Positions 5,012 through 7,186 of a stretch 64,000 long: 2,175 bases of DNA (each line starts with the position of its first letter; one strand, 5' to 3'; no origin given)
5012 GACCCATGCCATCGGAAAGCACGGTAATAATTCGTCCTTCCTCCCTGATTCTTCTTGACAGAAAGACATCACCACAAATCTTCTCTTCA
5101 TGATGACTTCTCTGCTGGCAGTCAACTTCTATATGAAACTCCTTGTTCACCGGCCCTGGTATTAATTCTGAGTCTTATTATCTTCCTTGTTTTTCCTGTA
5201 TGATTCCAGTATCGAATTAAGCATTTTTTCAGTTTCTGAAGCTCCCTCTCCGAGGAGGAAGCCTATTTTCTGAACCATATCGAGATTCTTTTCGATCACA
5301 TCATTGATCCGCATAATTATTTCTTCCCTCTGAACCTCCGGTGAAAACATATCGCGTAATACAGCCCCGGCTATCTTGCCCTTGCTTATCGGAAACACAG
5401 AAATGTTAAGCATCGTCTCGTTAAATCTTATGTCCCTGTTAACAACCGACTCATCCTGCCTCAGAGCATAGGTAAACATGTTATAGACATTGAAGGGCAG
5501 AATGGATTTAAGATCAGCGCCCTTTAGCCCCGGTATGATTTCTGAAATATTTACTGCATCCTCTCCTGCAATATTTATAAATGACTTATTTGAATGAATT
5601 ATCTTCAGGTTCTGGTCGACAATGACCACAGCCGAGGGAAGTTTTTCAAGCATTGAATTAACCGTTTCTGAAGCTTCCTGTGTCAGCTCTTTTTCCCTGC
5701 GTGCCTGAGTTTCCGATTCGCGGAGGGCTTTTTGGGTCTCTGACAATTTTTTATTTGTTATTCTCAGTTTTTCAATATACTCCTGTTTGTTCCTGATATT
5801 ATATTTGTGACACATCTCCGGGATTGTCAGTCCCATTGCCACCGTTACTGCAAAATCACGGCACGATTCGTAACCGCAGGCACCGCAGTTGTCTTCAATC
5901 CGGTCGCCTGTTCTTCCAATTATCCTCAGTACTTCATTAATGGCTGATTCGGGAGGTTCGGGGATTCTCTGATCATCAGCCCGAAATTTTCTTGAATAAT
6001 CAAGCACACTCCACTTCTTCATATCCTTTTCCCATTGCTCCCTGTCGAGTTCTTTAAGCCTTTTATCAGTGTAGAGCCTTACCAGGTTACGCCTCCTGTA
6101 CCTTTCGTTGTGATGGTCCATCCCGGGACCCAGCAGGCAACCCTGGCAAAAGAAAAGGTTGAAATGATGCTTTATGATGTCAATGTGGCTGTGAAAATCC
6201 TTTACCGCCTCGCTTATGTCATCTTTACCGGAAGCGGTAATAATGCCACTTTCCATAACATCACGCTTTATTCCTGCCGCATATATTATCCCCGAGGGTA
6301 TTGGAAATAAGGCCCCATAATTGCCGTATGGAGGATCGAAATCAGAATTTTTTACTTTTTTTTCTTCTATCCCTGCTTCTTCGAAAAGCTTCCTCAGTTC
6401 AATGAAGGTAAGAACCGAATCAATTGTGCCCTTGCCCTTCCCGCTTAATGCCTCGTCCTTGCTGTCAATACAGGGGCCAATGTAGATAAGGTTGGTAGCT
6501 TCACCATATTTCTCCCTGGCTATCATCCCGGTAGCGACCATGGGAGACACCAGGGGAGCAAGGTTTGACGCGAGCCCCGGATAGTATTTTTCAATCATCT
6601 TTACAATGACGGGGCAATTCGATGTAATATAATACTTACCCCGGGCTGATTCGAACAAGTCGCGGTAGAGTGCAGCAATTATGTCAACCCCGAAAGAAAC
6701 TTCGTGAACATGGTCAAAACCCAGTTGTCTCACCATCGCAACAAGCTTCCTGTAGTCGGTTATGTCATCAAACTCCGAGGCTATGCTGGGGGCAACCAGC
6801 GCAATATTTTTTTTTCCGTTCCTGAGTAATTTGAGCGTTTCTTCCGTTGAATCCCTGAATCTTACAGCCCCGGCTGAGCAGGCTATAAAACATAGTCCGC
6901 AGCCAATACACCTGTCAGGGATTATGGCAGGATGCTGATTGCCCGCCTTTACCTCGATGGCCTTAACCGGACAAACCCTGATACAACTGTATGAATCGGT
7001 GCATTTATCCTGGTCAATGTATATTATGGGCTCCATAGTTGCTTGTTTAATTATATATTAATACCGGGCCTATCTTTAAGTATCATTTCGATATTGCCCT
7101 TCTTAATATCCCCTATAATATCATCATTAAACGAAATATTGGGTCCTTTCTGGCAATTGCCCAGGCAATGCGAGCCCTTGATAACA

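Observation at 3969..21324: Two differently wired H2-sensor modules plus Rex surround a HydCBA-type [FeFe]-hydrogenase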

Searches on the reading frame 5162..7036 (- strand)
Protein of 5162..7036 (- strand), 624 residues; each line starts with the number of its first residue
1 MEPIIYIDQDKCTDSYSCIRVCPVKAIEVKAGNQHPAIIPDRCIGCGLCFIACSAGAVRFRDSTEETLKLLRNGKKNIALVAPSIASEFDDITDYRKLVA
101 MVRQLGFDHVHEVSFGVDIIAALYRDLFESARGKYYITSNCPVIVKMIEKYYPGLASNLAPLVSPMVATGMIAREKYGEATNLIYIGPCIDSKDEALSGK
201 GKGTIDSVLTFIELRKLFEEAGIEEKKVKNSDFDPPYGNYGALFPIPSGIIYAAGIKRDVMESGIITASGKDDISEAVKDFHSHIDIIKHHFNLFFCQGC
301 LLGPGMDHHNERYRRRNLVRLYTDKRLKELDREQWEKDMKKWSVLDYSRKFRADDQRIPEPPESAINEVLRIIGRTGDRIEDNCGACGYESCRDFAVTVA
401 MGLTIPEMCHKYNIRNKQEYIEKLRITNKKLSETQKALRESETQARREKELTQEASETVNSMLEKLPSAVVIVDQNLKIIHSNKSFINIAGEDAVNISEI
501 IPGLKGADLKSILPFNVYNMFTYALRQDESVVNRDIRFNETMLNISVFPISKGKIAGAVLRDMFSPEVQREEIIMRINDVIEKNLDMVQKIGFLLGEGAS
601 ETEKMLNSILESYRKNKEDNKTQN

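Call 3: search_protein_families(library=pfam, proteins=[window:5162-7036:-])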
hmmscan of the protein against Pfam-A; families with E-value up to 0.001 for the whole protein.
window:5162-7036:- (624 aa): 10 families
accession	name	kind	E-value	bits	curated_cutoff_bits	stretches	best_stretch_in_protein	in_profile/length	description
PF02906.19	Fe_hyd_lg_C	-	2.3e-40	139.2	22.1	1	75-304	1-245/245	Iron only hydrogenase large subunit, C-terminal domain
PF12838.12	Fer4_7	-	1.8e-09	38.4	27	2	11-57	1-52/52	4Fe-4S dicluster domain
PF12837.12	Fer4_6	-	2.1e-09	37.3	25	2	36-57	2-23/24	4Fe-4S binding domain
PF13237.11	Fer4_10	-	1.7e-08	34.7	25.5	1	5-53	2-52/53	4Fe-4S dicluster domain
PF04060.18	FeS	-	1.1e-07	31.9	23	1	383-409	5-31/33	Putative Fe-S cluster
PF14697.11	Fer4_21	-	1.4e-07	31.9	35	1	7-54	3-52/59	4Fe-4S dicluster domain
PF12797.12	Fer4_2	-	2.4e-07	30.7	24.5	1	35-55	2-22/22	4Fe-4S binding domain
PF00037.32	Fer4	-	8.3e-07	29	21.1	1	37-58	2-23/24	4Fe-4S binding domain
PF25160.1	LdpA_Fe-S-bd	-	1.1e-05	25.5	27.6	1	17-59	8-44/49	LdpA Fe-S cluster-binding domain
PF13187.11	Fer4_9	-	0.00012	22.4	27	1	11-57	1-51/52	4Fe-4S dicluster domain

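Call 5: search_protein_families(library=ncbifam, proteins=[window:5162-7036:-], max_evalue=0.01)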
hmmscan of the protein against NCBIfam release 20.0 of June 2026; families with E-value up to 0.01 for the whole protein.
window:5162-7036:- (624 aa): 73 families (the best 25 are shown)
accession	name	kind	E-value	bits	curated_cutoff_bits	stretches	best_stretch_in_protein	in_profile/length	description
TIGR04105.1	FeFe_hydrog_B1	subfamily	1.6e-50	172.1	450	1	17-306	165-458/462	monomeric [FeFe] hydrogenase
TIGR02512.1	FeFe_hydrog_A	subfamily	1.8e-30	106.1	405.95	1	5-242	2-277/375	[FeFe] hydrogenase, group A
NF040763.1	FeFe_hydrog_A6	exception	2.2e-26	92.4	765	1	6-254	141-427/571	NADH-dependent [FeFe] hydrogenase, group A6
NF040762.1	Hydr_FeFe_Clost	exception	9.7e-21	74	900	1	33-268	179-430/572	ferredoxin hydrogenase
TIGR01944.1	rnfB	subfamily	2.1e-14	53.5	68.7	1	4-69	107-171/190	RnfABCDGE type electron transport complex subunit B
NF003475.0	PRK05113.1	equivalog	3.7e-11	43.2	203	1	4-65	107-167/190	electron transport complex subunit RsxB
NF005415.0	PRK06991.1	equivalog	2.6e-09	37.1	281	1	3-65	78-139/284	electron transport complex subunit RsxB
NF006446.0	PRK08764.1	equivalog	9.9e-09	35.2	220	1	6-61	82-136/139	Rnf electron transport complex subunit RnfB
NF040770.1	hetero_SS_HdrA2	exception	1.8e-08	33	1100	1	6-68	573-633/777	CoB-CoM heterodisulfide reductase HdrA2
NF040864.1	HgcB_ferredoxin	equivalog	1.3e-07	31.3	99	1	7-61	11-64/93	mercury methylation ferredoxin HgcB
NF038196.1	ferrodoxin_EFR1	subfamily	1.4e-07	31.8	75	1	9-66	183-237/242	EFR1 family ferrodoxin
NF045490.1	FdxA_Protbact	equivalog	3.9e-07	30.2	135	1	8-95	5-92/104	ferredoxin FdxA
NF005506.0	PRK07118.1-5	equivalog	6.1e-07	29.1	388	1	12-68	143-197/279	Fe-S cluster domain-containing protein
NF043039.1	HgcAB_like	equivalog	7.4e-07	29.1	285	1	5-58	295-349/350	HgcAB-like fusion protein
NF005505.0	PRK07118.1-4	equivalog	8.1e-07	28.8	378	1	12-67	143-197/265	Fe-S cluster domain-containing protein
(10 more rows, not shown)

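Call 10: search_solved_structures(query=window:5162-7036:-, show_alignments=2, max_evalue=0.00001)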
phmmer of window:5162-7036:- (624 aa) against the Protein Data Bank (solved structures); distinct sequences matched with E-value up to 0.00001: 59.
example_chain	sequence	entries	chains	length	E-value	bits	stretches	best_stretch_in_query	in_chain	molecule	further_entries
7p5h_A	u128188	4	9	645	2.6e-24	88.9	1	36-239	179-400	Fe-hydrogenase, subunit alpha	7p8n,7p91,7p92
7qv7_D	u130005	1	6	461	1.1e-22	83.6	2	82-250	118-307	Hydrogen dependent carbon dioxide reductase subunit HydA2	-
8a6t_A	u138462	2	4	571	1.5e-22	83.1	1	5-254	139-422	Electron bifurcating hydrogenase subunit HydA1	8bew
9rjq_A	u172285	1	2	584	1.4e-20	76.6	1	40-254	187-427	Iron hydrogenase 1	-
9rjo_A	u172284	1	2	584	1.4e-20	76.5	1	40-254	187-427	Iron hydrogenase 1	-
6glz_A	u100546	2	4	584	2.7e-20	75.6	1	40-254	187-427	Iron hydrogenase 1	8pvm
6gm2_A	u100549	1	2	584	3.4e-20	75.3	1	40-254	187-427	Iron hydrogenase 1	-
6gm4_A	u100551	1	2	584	3.6e-20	75.2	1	40-254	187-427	Iron hydrogenase 1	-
5la3_A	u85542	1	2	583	5.4e-20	74.6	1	40-254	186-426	Iron hydrogenase 1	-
6gm3_A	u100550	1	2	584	6.3e-20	74.4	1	40-254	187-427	Iron hydrogenase 1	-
7qhf_A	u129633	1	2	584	6.6e-20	74.3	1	40-254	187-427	Iron hydrogenase 1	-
6gly_A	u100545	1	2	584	6.8e-20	74.3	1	40-254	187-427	Iron hydrogenase 1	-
6gm0_A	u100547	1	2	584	7e-20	74.3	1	40-254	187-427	Iron hydrogenase 1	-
1c4a_A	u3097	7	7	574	8.9e-20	73.9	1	40-254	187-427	PROTEIN (FE-ONLY HYDROGENASE) | PROTEIN (PERIPLASMIC HYDROGENASE 1) | Iron hydrogenase 1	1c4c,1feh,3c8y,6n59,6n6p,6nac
4xdd_A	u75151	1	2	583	8.9e-20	73.9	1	40-254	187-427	Iron hydrogenase 1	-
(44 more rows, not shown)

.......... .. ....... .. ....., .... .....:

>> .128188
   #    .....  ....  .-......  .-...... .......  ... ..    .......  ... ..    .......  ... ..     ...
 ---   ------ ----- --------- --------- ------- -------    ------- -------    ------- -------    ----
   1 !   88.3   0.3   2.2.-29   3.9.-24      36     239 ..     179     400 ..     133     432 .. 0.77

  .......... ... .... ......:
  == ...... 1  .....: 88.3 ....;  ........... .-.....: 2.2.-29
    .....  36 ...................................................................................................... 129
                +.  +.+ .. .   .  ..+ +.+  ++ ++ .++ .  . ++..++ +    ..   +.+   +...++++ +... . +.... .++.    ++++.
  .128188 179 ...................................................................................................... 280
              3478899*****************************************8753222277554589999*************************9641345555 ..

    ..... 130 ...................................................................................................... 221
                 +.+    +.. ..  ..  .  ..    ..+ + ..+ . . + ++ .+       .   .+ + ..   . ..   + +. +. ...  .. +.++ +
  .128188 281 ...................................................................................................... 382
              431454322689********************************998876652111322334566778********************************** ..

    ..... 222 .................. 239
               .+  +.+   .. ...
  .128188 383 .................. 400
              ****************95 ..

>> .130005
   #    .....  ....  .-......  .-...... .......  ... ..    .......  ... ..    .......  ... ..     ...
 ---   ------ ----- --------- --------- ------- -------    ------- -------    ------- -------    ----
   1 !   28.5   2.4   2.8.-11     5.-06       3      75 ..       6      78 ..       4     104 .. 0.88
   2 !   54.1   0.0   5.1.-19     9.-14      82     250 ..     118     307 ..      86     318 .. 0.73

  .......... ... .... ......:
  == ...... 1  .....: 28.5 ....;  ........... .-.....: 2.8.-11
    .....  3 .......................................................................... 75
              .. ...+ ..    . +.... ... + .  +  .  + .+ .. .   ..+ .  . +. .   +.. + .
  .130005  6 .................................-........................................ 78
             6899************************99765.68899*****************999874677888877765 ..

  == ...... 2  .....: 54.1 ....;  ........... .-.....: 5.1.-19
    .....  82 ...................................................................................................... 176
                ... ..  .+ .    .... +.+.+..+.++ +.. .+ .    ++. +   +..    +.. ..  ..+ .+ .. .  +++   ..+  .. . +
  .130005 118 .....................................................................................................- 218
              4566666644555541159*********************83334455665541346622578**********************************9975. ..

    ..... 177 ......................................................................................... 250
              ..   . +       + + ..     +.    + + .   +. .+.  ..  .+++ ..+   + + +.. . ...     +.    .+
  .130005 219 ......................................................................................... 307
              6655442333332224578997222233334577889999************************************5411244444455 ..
